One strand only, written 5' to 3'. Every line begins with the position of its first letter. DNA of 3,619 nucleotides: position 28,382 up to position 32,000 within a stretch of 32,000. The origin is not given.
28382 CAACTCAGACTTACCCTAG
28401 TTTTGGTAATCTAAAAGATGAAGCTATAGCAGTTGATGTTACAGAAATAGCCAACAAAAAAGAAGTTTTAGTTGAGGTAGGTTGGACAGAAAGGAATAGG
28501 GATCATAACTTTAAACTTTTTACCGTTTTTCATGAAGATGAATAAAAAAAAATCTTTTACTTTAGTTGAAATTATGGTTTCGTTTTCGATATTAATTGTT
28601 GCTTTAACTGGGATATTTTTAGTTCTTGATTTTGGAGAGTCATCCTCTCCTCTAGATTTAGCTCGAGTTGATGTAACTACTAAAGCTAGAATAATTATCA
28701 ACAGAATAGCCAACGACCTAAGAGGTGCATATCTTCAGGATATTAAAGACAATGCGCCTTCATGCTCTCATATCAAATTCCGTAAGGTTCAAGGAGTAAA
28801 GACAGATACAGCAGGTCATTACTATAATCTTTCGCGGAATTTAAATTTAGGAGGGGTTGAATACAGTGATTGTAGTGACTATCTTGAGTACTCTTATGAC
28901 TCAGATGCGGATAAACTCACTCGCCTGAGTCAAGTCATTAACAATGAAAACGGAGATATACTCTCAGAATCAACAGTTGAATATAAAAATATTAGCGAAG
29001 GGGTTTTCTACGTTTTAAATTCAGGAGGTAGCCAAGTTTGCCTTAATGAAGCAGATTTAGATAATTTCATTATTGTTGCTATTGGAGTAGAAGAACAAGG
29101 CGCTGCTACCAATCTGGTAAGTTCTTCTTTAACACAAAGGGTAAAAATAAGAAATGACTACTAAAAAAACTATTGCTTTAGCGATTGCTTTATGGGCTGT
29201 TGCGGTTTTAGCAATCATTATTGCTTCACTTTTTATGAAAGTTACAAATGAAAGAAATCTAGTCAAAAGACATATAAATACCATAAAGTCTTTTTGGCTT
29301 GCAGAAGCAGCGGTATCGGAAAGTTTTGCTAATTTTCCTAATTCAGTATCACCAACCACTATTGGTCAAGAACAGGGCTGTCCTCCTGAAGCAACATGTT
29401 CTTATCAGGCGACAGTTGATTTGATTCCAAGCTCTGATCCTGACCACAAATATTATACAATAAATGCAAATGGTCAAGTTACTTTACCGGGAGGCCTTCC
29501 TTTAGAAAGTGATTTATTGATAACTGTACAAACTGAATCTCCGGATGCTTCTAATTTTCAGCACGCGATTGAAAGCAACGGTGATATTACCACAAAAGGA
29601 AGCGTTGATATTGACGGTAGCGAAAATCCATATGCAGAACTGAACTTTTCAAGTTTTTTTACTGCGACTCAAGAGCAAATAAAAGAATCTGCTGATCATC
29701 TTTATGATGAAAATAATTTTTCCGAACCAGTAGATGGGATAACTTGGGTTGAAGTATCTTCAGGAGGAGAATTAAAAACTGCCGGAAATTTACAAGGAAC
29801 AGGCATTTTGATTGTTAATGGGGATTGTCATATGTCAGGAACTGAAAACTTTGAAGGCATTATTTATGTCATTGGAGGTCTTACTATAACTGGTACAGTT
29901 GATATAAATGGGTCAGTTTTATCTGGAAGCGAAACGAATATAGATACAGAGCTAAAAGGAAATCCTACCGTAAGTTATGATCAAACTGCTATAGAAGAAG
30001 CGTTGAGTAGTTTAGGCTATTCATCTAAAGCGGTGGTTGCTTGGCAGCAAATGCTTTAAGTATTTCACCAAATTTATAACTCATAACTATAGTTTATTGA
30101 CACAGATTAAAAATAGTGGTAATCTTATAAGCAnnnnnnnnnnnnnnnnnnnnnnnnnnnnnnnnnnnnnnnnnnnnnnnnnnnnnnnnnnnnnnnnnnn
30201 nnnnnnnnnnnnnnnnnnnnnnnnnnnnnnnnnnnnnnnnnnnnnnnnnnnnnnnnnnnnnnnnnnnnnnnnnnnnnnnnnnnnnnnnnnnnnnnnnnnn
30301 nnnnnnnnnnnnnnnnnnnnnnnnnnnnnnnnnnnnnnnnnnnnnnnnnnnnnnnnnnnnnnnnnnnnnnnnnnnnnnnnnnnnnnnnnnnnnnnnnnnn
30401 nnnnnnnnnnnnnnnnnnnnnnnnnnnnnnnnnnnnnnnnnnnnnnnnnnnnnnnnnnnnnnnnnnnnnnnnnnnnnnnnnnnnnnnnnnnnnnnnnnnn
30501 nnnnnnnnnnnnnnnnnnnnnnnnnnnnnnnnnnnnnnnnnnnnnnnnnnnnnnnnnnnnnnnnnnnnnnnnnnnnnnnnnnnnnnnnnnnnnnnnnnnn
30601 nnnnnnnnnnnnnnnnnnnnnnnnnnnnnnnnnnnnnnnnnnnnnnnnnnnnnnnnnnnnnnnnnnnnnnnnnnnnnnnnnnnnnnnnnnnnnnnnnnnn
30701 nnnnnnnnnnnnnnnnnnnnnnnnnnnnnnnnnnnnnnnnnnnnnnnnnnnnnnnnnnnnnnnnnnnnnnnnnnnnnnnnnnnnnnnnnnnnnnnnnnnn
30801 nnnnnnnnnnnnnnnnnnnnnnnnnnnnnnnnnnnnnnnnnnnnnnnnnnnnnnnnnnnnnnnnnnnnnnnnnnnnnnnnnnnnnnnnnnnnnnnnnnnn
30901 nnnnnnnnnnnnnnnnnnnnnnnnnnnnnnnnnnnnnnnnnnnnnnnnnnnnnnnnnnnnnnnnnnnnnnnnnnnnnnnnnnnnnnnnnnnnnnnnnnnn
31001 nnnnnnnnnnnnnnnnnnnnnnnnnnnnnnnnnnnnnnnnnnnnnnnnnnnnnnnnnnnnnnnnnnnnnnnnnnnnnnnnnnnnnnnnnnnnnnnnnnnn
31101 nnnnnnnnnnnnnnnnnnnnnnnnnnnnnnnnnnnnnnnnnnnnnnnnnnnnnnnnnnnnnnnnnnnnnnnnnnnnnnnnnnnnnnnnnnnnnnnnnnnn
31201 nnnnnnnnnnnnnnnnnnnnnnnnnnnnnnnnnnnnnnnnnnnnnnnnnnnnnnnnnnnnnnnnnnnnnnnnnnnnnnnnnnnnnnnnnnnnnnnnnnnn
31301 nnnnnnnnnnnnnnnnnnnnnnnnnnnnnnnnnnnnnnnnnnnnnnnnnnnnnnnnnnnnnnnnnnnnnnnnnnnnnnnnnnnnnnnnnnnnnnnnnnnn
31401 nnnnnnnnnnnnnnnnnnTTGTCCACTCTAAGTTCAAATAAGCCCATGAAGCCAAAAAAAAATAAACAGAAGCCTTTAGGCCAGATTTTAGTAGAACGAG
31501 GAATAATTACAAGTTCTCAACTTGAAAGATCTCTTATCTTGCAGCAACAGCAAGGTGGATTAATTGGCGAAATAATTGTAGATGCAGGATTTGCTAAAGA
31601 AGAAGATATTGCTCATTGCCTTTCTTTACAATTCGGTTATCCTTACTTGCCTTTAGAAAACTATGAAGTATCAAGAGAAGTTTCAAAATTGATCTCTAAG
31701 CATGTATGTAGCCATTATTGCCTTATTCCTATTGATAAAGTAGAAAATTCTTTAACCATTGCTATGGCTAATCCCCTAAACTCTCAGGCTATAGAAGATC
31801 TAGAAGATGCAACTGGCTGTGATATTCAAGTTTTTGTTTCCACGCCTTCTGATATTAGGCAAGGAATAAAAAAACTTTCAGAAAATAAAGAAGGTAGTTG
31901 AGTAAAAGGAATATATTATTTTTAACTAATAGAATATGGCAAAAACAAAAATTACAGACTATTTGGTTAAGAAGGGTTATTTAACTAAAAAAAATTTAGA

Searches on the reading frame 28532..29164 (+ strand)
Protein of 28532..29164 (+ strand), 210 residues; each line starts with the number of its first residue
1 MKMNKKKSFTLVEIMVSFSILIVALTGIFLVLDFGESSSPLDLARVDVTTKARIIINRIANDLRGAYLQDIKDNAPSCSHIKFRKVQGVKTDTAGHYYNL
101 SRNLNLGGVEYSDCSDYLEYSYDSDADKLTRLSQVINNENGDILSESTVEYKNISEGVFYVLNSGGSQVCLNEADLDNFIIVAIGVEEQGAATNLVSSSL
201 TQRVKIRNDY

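Call 72: search_protein_families(library=pfam, proteins=[window:28532-29164:+], max_evalue=0.01)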
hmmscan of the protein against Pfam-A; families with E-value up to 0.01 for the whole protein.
window:28532-29164:+ (210 aa): 1 family
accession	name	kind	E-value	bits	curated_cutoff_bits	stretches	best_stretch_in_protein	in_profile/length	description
PF07963.17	N_methyl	-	1.6e-05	24.7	21.2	1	3-29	1-27/27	Prokaryotic N-terminal methylation motif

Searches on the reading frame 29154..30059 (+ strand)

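Call 72: search_protein_families(library=pfam, proteins=[window:29154-30059:+], max_evalue=0.01)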
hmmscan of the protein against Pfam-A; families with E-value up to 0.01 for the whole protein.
window:29154-30059:+ (301 aa): 1 family
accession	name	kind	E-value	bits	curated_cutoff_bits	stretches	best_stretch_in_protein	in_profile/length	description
PF23981.1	DUF7305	-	0.00013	22.3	27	0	199-278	103-181/185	Domain of unknown function (DUF7305)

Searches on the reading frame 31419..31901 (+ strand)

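Call 72: search_protein_families(library=pfam, proteins=[window:31419-31901:+], max_evalue=0.01)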
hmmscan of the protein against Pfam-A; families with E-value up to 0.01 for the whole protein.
window:31419-31901:+ (160 aa): 1 family
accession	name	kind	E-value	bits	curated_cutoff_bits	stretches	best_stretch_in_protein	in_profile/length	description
PF05157.20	MshEN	-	2.1e-19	69.7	23.1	1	72-156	1-86/90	MshEN domain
